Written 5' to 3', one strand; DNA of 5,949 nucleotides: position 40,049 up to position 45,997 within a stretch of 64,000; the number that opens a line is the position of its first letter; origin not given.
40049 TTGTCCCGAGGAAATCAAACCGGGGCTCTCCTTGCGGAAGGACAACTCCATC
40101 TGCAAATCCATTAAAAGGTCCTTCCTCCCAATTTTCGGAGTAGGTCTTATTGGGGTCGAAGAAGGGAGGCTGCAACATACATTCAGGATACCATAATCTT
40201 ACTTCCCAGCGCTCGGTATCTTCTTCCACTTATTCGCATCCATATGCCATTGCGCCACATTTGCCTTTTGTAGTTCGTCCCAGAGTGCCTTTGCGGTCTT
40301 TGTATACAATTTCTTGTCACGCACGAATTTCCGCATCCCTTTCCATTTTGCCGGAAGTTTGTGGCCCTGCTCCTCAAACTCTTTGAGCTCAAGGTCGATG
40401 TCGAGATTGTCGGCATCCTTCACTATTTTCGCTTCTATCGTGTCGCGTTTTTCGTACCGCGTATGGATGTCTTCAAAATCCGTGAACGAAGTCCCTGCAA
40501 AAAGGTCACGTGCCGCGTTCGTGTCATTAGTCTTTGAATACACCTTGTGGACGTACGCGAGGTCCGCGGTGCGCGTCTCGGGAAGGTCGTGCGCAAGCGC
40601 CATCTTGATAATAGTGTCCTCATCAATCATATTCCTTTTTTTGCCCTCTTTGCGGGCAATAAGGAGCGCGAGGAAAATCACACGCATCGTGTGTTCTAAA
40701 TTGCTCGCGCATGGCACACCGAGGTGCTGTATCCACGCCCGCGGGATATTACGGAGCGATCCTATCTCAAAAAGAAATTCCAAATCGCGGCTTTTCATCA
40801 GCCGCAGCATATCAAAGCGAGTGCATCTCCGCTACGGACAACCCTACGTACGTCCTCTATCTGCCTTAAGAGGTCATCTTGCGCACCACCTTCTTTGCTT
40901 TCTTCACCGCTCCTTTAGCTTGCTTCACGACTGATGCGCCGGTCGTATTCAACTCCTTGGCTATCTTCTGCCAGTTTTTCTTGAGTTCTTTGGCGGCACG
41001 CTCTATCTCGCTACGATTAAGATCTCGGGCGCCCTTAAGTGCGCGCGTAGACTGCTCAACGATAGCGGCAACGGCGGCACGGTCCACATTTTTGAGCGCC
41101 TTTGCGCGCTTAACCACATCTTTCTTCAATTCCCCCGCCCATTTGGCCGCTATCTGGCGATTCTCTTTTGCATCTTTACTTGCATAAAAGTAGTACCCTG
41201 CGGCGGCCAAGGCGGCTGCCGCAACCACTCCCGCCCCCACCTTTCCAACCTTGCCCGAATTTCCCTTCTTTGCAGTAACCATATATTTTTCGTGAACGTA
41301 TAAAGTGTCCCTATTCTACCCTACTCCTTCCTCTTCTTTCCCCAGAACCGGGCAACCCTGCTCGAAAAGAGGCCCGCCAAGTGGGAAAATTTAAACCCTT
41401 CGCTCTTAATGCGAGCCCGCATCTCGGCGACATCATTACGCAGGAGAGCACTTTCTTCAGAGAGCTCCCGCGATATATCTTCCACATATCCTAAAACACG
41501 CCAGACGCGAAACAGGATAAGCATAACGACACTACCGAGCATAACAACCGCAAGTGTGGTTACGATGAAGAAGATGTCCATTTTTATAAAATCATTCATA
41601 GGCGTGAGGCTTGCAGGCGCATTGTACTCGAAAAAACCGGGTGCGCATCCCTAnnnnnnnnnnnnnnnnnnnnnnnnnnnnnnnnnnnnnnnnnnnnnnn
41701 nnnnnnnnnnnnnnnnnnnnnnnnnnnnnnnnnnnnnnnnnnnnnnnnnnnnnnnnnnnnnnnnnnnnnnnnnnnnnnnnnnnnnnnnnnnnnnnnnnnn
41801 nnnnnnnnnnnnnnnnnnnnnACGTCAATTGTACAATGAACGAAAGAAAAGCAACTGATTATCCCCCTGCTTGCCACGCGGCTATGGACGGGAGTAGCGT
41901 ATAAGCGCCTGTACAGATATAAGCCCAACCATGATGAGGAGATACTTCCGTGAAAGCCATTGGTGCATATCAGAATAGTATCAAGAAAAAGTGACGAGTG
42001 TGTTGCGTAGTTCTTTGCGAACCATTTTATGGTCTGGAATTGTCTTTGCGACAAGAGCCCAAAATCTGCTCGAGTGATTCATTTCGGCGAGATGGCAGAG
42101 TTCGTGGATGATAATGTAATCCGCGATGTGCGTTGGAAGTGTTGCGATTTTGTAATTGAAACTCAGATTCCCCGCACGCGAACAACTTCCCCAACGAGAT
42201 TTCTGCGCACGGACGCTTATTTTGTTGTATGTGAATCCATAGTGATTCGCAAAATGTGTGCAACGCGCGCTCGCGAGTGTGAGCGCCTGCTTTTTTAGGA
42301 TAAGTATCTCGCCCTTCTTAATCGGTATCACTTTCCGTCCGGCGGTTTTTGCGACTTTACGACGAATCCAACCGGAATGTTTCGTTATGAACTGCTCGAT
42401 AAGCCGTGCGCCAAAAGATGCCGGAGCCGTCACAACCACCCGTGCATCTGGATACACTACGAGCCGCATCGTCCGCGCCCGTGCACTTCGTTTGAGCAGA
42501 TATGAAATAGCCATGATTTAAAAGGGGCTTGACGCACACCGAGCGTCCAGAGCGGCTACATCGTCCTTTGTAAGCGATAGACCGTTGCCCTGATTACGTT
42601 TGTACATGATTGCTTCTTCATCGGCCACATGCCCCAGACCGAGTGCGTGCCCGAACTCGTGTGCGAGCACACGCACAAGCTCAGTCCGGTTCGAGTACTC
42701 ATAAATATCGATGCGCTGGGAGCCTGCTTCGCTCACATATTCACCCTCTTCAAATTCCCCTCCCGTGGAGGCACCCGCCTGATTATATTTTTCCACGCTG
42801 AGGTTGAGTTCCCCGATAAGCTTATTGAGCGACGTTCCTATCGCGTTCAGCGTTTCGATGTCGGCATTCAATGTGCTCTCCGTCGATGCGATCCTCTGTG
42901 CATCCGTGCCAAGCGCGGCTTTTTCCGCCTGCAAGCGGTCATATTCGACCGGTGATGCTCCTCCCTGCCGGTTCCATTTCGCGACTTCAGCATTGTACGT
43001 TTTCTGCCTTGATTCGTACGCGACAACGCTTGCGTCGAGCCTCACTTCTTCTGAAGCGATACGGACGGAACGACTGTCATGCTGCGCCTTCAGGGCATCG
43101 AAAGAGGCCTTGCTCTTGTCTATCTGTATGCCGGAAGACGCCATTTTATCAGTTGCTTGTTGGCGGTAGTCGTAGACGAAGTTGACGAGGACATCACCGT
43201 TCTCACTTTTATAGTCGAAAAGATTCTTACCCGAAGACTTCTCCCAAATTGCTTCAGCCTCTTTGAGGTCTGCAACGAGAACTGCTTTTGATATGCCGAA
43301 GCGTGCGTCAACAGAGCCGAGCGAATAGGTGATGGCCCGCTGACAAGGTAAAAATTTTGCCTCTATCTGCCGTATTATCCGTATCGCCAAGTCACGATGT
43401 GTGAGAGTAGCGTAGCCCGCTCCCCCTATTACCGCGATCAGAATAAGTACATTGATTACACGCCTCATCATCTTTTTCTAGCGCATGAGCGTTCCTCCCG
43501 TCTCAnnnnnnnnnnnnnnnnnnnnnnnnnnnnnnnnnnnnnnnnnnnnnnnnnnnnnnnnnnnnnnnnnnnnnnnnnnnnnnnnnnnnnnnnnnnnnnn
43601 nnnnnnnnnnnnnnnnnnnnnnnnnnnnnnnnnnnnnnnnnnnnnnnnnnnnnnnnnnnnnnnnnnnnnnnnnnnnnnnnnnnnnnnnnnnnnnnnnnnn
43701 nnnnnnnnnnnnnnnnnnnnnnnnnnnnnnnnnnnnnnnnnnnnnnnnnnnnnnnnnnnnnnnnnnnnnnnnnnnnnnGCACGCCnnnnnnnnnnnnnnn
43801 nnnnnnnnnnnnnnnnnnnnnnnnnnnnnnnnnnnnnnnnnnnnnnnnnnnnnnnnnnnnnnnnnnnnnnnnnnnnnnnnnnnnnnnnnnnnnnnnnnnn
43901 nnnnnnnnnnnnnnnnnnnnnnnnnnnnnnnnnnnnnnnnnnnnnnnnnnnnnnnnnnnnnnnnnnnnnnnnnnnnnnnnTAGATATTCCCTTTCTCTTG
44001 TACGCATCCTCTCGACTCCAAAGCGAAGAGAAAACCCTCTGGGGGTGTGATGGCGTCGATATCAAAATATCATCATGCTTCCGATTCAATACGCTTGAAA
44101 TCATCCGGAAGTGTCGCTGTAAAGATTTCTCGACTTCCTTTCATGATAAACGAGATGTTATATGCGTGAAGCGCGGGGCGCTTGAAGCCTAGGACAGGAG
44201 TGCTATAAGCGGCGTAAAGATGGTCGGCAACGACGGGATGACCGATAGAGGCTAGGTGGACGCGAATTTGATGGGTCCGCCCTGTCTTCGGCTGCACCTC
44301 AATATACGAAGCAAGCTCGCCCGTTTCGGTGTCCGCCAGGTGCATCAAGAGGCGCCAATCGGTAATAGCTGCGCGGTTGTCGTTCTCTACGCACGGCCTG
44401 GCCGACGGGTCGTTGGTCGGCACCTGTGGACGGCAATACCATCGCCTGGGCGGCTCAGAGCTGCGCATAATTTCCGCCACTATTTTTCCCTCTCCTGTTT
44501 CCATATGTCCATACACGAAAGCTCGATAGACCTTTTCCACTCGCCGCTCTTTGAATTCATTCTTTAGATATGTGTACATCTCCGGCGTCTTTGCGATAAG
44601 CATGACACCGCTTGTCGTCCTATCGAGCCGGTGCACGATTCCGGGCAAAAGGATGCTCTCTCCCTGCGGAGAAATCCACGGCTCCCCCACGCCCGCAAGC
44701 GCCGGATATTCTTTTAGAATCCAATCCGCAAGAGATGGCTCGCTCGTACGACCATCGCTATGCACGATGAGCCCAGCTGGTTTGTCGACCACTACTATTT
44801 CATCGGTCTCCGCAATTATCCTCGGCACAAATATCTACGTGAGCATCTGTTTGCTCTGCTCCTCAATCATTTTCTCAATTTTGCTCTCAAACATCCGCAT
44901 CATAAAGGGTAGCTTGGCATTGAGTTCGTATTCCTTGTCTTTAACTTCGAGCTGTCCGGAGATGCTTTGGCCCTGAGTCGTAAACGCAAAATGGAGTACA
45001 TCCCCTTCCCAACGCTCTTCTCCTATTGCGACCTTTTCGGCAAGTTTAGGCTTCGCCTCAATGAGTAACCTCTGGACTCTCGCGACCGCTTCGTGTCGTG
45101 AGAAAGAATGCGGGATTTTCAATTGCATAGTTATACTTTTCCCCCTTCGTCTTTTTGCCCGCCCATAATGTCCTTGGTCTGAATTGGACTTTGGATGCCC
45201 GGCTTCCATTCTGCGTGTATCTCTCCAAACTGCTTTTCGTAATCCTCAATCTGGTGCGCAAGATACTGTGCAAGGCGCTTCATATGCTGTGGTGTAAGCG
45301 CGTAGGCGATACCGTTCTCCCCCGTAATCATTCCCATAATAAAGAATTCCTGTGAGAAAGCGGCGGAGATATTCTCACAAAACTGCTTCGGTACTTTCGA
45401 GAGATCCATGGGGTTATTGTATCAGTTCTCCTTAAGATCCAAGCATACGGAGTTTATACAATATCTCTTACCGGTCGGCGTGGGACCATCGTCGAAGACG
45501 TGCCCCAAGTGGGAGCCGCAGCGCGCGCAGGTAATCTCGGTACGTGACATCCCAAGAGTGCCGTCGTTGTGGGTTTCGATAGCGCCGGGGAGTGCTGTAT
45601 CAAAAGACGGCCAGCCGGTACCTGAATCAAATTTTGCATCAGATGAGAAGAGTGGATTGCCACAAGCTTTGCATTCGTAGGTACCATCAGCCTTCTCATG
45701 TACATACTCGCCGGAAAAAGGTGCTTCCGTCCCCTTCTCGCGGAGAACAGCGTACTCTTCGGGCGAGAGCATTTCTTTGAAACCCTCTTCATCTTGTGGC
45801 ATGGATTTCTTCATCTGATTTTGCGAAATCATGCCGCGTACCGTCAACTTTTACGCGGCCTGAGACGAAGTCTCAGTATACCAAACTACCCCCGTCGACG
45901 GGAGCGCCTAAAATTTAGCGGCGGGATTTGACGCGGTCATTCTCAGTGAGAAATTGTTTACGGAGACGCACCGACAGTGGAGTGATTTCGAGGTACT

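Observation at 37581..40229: Solitary MazF/PemK-like toxin translationally coupled to a serine hydrolase and a DHOD-like gene, with no antitoxin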

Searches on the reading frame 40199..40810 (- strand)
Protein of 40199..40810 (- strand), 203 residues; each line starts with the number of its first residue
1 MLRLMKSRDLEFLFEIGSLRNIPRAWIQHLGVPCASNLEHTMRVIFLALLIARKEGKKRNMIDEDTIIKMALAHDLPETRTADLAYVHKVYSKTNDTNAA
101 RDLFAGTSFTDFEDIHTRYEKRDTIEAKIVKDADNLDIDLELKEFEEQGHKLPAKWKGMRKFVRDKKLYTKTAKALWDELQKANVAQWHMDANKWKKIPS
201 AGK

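Call 3: search_protein_families(library=pfam, proteins=[window:40199-40810:-], max_evalue=0.01)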
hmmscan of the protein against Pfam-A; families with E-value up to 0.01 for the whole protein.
window:40199-40810:- (203 aa): 3 families
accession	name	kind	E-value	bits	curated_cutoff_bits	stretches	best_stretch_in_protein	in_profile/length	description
PF13023.12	HD_3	-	9.2e-18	65.1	22.5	1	16-162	1-149/165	HD domain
PF01966.28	HD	-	7.6e-09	36.3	22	1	38-137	2-114/116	HD domain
PF12917.13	YfbR-like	-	2.7e-06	27.6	25.9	1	12-140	2-139/182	5'-deoxynucleotidase YfbR-like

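Call 5: search_protein_families(library=ncbifam, proteins=[window:40199-40810:-], max_evalue=0.01)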
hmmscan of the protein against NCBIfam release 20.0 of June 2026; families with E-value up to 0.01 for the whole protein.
window:40199-40810:- (203 aa): 2 families
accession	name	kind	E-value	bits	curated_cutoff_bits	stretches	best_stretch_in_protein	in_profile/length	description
TIGR00295.1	TIGR00295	hypoth_equivalog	0.00017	21.4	172.35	0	37-147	14-134/164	TIGR00295 family protein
NF003009.0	PRK03826.1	equivalog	0.0033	17.1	122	0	32-94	25-88/197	5'-deoxynucleotidase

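Call 15: search_protein_families(library=padloc, proteins=[window:40199-40810:-], max_evalue=0.01)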
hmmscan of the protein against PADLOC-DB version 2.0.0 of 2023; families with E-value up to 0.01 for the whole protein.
window:40199-40810:- (203 aa): 0 families

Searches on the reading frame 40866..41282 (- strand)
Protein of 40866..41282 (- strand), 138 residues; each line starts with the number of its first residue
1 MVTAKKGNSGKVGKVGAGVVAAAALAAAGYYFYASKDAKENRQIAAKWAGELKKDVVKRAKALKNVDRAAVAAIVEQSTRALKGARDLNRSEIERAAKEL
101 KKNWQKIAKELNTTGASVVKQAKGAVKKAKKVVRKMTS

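Call 3: search_protein_families(library=pfam, proteins=[window:40866-41282:-], max_evalue=0.01)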
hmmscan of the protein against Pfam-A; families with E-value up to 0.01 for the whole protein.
window:40866-41282:- (138 aa): 3 families
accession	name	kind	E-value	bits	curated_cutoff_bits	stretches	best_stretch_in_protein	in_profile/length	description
PF12732.12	YtxH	-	0.00051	20.9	37.5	1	18-68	3-49/71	YtxH-like protein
PF17508.7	MccV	-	0.004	18.1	27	0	86-127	2-43/104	Microcin V bacteriocin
PF13864.11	Enkurin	-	0.0042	18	23.6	1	68-118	26-62/92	Calmodulin-binding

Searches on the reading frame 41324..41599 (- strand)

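Call 45: search_protein_families(library=pfam, proteins=[window:41324-41599:-], max_evalue=0.05)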
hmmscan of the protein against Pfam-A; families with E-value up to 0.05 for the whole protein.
window:41324-41599:- (92 aa): 1 family
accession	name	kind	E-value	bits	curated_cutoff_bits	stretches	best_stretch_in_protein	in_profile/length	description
PF17968.6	Tlr3_TMD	-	0.043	14.5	25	0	9-35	7-33/33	Toll-like receptor 3 trans-membrane domain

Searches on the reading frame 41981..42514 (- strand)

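Call 3: search_protein_families(library=pfam, proteins=[window:41981-42514:-], max_evalue=0.01)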
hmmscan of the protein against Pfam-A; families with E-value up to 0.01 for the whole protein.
window:41981-42514:- (177 aa): 2 families
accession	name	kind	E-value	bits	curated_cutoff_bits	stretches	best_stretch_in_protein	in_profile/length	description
PF01863.23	YgjP-like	-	1.5e-45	156.2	26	2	72-171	107-206/207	YgjP-like, metallopeptidase domain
PF08325.16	WLM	-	0.0039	17.7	26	1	134-157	86-109/190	WLM domain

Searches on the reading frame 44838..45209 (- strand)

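Call 45: search_protein_families(library=pfam, proteins=[window:44838-45209:-], max_evalue=0.05)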
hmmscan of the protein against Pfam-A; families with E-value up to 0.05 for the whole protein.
window:44838-45209:- (124 aa): 1 family
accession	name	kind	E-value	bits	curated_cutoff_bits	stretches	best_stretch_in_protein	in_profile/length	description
PF09650.15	PHA_gran_rgn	-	1.9e-14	54.1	26.6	1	29-123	2-87/87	Putative polyhydroxyalkanoic acid system protein (PHA_gran_rgn)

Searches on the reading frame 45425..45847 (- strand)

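Call 46: search_protein_families(library=pfam, proteins=[window:45425-45847:-], max_evalue=0.05)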
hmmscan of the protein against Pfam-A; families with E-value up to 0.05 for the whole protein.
window:45425-45847:- (141 aa): 11 families
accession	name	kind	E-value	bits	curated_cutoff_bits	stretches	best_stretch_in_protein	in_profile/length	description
PF01641.26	SelR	-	4.1e-51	172.3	24.9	1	27-139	1-115/116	SelR domain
PF24046.1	At4g08330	-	8.1e-06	26.3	27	1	98-125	72-99/129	At4g08330 beta-tent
PF03226.21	Yippee-Mis18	-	0.0014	19.1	26.6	1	95-139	49-91/108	Yippee zinc-binding/DNA-binding /Mis18, centromere assembly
PF24458.1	DUF7573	-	0.0026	18.1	30.2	0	97-121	4-28/39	Domain of unknown function (DUF7573)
PF13824.12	zf-Mss51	-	0.0045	17.6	27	0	52-75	10-33/55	Zinc-finger of mitochondrial splicing suppressor 51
PF08271.17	Zn_Ribbon_TF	-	0.011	15.7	29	0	102-114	17-29/43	TFIIB zinc-binding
PF22289.1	DmmA-like_C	-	0.016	15.6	27.4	0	101-114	15-28/44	Dimethylamine monooxygenase subunit DmmA-like, C-terminal domain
PF13248.11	Zn_ribbon_3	-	0.016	15.1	27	0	56-72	2-17/26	zinc-ribbon domain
PF23455.1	DUF7129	-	0.019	15.1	30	0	52-68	7-23/45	Domain of unknown function (DUF7129)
PF05077.17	DUF678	-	0.041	14.5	24.1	0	102-116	55-69/74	Protein of unknown function (DUF678)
PF23451.1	Zn_ribbon_PaaD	-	0.043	13.9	27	0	96-113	6-23/53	PaaD zinc beta ribbon domain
